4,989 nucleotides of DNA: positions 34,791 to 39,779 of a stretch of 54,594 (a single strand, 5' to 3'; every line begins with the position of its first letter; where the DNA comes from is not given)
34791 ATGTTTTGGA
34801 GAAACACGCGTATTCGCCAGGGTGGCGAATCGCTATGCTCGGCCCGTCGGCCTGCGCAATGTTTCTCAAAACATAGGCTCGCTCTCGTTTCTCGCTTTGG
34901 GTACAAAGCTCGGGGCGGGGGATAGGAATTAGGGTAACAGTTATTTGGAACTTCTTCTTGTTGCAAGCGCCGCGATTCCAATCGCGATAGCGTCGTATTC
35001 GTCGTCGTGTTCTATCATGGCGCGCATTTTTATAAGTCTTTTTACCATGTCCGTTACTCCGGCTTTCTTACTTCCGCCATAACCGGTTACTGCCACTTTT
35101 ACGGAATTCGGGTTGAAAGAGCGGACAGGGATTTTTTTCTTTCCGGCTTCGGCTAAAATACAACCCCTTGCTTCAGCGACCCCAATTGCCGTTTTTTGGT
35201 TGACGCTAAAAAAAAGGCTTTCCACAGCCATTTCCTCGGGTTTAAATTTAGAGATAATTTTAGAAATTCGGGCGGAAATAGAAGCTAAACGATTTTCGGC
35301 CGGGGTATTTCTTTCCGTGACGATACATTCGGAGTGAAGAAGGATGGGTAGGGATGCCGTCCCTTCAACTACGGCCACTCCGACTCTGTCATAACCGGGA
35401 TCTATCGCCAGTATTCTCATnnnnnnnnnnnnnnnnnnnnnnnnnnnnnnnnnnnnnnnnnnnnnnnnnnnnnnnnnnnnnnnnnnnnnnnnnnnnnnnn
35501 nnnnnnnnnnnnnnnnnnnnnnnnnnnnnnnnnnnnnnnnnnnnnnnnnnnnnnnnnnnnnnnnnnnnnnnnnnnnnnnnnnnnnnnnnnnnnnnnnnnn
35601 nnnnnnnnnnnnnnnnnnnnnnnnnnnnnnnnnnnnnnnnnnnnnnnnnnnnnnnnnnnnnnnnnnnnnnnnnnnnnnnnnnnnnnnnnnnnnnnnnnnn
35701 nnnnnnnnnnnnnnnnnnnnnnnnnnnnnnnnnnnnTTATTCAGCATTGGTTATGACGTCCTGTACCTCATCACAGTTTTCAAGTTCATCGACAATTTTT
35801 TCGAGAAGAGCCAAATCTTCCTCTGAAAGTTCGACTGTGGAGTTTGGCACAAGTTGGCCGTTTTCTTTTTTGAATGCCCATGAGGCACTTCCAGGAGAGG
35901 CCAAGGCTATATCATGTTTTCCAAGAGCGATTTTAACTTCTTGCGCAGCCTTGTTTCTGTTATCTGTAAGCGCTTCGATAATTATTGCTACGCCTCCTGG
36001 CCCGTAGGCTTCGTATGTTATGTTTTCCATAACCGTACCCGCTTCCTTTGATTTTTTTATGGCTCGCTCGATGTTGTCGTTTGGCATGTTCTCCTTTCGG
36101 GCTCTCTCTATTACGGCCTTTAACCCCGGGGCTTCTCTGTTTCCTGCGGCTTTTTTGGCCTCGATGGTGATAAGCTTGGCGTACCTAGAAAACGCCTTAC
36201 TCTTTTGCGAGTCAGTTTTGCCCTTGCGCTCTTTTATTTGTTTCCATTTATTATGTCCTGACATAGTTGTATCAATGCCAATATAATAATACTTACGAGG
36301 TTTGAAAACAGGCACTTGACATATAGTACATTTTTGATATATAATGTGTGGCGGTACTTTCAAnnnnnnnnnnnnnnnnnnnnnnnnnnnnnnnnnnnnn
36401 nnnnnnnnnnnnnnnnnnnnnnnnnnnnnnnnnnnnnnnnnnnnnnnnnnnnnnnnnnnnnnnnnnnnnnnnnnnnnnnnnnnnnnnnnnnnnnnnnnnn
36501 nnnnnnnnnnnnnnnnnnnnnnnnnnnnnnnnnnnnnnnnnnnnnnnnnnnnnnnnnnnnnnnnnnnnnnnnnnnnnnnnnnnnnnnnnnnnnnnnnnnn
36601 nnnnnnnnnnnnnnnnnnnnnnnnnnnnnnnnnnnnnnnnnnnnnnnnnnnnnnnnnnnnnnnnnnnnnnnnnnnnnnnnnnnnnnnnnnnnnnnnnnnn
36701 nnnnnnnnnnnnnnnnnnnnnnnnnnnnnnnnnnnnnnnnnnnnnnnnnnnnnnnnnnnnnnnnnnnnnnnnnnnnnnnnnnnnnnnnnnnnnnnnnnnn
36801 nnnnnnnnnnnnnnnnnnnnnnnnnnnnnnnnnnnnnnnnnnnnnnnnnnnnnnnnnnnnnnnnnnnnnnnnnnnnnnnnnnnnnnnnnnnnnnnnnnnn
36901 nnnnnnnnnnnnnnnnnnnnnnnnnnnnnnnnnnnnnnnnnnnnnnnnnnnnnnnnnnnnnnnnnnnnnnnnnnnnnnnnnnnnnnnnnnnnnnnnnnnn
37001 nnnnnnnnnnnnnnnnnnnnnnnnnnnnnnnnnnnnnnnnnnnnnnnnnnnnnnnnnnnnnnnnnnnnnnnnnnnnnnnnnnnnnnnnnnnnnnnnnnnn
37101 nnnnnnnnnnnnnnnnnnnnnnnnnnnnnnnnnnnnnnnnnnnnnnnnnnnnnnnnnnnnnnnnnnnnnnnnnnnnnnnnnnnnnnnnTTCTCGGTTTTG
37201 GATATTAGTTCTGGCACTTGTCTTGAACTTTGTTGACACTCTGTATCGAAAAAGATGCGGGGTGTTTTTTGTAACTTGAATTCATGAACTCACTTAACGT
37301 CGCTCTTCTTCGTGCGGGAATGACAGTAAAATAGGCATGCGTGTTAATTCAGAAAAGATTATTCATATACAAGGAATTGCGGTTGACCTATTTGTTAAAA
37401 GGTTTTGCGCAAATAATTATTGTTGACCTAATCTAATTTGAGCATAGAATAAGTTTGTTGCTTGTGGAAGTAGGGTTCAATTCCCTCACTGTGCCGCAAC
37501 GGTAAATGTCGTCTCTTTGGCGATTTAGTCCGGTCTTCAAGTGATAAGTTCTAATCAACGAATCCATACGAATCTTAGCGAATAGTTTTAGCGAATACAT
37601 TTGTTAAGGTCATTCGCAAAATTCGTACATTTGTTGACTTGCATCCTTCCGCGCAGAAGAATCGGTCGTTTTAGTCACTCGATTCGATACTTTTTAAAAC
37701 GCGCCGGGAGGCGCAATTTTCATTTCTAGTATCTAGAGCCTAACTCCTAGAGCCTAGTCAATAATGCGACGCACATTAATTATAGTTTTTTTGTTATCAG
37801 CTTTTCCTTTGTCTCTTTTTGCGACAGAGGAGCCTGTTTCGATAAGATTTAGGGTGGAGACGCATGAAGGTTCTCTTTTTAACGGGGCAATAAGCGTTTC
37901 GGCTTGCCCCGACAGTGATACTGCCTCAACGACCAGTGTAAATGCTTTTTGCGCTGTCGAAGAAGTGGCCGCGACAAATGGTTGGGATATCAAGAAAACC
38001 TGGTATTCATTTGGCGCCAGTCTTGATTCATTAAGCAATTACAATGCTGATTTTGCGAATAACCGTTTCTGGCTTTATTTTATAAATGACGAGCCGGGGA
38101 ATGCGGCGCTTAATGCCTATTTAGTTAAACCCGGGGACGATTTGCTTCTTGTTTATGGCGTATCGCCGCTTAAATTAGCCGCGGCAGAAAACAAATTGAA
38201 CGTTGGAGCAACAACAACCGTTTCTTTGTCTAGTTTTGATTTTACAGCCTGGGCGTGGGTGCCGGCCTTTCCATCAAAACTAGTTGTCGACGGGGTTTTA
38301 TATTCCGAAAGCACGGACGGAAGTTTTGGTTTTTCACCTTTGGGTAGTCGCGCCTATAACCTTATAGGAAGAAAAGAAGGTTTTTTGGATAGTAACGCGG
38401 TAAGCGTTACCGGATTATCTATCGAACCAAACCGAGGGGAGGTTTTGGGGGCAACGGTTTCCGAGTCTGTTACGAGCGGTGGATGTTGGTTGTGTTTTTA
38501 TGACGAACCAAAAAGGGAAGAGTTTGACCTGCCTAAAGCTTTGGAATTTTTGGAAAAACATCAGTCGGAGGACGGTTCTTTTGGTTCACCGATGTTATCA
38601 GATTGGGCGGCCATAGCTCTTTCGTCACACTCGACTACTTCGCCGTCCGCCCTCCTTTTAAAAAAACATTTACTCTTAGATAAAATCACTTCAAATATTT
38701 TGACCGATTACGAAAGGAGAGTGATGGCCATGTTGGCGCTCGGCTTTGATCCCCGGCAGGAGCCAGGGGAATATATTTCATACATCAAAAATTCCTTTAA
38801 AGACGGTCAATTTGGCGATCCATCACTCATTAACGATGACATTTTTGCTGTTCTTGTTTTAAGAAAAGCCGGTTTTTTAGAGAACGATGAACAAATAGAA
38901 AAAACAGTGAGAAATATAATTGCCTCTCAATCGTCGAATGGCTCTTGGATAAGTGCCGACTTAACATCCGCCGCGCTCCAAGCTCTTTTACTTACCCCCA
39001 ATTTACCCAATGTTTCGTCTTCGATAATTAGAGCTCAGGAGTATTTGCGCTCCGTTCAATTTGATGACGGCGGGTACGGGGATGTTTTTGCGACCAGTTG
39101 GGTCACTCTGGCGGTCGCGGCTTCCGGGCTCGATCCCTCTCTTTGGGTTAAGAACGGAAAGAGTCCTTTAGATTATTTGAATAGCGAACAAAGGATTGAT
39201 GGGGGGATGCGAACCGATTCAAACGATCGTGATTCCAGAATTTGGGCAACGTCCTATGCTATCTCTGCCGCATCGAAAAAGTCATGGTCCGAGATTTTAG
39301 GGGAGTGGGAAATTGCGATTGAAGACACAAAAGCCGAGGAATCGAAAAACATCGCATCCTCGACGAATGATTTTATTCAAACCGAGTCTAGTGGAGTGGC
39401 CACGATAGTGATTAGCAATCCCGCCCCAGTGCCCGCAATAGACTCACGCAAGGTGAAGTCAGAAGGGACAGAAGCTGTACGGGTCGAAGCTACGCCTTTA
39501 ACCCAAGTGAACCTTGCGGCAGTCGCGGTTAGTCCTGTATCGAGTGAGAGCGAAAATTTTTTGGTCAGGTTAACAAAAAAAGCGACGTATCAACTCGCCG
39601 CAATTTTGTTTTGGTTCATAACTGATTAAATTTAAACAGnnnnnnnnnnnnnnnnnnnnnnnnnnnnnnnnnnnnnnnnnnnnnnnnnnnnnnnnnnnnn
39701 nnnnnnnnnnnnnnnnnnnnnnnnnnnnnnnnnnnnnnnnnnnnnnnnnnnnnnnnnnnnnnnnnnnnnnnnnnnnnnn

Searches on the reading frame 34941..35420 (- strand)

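Call 65: search_protein_families(library=pfam, proteins=[window:34941-35420:-], max_evalue=0.001)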
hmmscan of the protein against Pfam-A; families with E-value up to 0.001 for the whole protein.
window:34941-35420:- (159 aa): 1 family
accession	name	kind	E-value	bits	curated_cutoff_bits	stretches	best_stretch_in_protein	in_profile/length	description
PF02075.23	RuvC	-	2.3e-36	125.4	22.2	1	3-150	1-147/148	Crossover junction endodeoxyribonuclease RuvC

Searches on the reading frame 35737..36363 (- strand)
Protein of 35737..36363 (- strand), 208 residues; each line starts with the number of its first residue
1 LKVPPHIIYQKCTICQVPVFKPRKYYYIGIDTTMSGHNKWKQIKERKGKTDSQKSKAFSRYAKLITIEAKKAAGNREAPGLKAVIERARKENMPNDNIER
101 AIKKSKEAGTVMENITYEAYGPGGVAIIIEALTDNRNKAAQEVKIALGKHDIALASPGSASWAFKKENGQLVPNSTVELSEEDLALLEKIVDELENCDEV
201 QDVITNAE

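Call 65: search_protein_families(library=pfam, proteins=[window:35737-36363:-], max_evalue=0.001)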
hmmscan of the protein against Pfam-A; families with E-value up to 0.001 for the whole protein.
window:35737-36363:- (208 aa): 2 families
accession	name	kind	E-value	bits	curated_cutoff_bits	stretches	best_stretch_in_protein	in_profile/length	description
PF01709.26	Transcrip_reg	-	2.7e-27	95.9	27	2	112-166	1-55/160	TACO1/YebC second and third domain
PF20772.2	TACO1_YebC_N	-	3.1e-20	72.9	36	1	38-106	1-71/73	TACO1/YebC protein N-terminal domain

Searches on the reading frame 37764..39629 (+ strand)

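Call 65: search_protein_families(library=pfam, proteins=[window:37764-39629:+], max_evalue=0.001)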
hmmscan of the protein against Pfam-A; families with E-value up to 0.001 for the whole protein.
window:37764-39629:+ (621 aa): 2 families
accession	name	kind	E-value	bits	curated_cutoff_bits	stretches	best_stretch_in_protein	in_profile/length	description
PF13243.12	SQHop_cyclase_C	-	1e-05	25.2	26.1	0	365-442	148-230/319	Squalene-hopene cyclase C-terminal domain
PF14478.12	DUF4430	-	0.00023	22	23.8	1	87-130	26-69/72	Domain of unknown function (DUF4430)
